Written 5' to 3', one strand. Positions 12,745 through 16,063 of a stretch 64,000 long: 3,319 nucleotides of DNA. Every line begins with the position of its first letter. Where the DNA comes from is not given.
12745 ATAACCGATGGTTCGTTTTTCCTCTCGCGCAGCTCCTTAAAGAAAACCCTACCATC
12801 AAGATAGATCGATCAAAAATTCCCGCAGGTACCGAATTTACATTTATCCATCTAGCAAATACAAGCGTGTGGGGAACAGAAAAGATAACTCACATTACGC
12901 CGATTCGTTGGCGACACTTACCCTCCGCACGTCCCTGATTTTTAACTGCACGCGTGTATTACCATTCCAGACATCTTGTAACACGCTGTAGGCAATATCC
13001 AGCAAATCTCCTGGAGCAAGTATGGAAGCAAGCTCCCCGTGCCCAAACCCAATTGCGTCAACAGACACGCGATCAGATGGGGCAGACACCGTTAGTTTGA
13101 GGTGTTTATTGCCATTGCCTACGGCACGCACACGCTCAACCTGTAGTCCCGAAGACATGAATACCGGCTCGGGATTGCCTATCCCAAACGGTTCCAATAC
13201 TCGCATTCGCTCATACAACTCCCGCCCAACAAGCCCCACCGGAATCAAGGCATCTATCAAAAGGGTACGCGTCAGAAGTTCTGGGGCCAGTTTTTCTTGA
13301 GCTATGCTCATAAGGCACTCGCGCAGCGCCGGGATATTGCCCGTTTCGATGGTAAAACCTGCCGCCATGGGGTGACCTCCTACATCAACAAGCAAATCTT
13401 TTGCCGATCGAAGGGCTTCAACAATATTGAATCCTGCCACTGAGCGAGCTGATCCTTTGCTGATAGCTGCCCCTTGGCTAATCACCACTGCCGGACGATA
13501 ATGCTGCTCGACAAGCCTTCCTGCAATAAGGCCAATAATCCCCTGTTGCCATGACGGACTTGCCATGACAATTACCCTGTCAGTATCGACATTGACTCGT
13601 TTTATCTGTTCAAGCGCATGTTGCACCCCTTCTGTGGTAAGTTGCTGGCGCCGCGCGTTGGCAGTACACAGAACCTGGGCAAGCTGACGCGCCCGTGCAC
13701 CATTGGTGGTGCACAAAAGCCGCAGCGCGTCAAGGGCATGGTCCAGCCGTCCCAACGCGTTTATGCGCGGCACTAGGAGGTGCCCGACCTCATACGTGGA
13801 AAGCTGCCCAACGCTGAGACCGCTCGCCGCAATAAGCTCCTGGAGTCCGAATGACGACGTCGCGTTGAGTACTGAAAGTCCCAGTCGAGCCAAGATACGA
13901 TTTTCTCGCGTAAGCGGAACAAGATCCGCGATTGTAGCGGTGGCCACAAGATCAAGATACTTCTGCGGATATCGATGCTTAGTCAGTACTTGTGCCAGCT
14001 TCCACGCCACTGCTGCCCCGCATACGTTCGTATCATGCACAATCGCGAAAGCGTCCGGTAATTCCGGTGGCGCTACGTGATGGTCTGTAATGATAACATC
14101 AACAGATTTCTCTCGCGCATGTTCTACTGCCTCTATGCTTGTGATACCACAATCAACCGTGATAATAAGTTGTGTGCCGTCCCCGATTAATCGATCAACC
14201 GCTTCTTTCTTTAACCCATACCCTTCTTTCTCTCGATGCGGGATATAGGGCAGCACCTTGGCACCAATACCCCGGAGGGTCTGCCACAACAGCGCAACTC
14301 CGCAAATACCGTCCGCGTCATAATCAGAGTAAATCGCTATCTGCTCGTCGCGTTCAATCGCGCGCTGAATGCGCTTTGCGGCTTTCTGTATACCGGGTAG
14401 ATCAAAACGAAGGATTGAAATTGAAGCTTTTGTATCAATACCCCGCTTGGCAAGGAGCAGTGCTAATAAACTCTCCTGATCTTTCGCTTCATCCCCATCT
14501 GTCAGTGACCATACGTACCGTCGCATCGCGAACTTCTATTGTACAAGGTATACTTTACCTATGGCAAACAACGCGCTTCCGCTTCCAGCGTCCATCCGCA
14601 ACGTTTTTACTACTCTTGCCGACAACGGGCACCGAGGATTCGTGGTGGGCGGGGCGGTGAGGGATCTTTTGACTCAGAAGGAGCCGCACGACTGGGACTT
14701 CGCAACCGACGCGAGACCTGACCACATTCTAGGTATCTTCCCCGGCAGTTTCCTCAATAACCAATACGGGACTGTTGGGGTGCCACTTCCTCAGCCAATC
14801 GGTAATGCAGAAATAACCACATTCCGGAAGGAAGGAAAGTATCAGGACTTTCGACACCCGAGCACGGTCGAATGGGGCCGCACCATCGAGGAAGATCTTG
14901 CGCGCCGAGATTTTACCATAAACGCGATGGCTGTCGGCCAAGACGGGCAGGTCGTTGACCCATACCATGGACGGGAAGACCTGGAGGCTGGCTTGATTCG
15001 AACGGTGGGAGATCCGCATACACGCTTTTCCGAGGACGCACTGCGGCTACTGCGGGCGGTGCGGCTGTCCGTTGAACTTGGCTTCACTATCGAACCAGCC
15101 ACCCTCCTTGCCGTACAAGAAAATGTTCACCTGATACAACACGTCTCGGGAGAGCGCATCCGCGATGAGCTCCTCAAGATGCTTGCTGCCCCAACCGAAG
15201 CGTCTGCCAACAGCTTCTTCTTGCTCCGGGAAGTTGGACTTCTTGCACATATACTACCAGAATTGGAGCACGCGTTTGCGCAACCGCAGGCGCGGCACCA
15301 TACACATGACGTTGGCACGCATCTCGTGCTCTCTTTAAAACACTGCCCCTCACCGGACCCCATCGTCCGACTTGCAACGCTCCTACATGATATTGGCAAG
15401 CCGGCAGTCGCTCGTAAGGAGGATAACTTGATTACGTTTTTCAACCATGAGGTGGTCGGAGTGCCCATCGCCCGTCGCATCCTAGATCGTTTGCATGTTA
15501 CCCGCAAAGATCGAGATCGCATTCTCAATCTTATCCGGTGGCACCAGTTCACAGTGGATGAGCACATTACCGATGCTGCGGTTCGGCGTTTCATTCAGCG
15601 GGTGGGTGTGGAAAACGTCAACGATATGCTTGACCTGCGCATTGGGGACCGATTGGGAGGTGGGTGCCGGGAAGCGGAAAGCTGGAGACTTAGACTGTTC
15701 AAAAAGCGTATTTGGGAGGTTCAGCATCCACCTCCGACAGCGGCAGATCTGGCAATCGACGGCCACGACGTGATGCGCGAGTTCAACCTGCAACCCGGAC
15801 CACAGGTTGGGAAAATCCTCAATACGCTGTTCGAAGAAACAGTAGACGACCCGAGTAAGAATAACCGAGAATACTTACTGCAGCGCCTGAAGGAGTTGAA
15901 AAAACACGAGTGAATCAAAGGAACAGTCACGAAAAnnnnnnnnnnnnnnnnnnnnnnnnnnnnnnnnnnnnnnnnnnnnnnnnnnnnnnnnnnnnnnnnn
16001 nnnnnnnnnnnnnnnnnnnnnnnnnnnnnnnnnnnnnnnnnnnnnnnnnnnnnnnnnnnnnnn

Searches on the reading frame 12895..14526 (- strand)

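Call 13: search_protein_families(library=pfam, proteins=[window:12895-14526:-], max_evalue=0.001)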
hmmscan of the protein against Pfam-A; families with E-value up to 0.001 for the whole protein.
window:12895-14526:- (543 aa): 3 families
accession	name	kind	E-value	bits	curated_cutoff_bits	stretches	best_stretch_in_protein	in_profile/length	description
PF17768.7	RecJ_OB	-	2e-27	95.8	27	1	424-532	1-107/107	RecJ OB domain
PF01368.27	DHH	-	8.2e-25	87.9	28.1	1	62-198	1-125/125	DHH family, N-terminal domain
PF02272.25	DHHA1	-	1.3e-12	48.5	25.9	1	317-406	3-97/102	DHHA1 domain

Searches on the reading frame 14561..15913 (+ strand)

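Call 13: search_protein_families(library=pfam, proteins=[window:14561-15913:+], max_evalue=0.001)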
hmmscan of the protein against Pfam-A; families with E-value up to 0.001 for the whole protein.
window:14561-15913:+ (450 aa): 4 families
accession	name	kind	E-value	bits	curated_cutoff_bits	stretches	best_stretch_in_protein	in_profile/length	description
PF01743.26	PolyA_pol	-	1.3e-31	110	23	1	27-147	2-126/126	Poly A polymerase head domain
PF12627.12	PolyA_pol_RNAbd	-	2.8e-18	65.9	22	1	174-237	1-62/64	Probable RNA and SrmB- binding site of polymerase A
PF13735.12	tRNA_NucTran2_2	-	7.6e-09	36.1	27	1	394-441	100-147/149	tRNA nucleotidyltransferase domain 2 putative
PF01966.28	HD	-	2.2e-08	34.8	22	1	268-333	26-90/116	HD domain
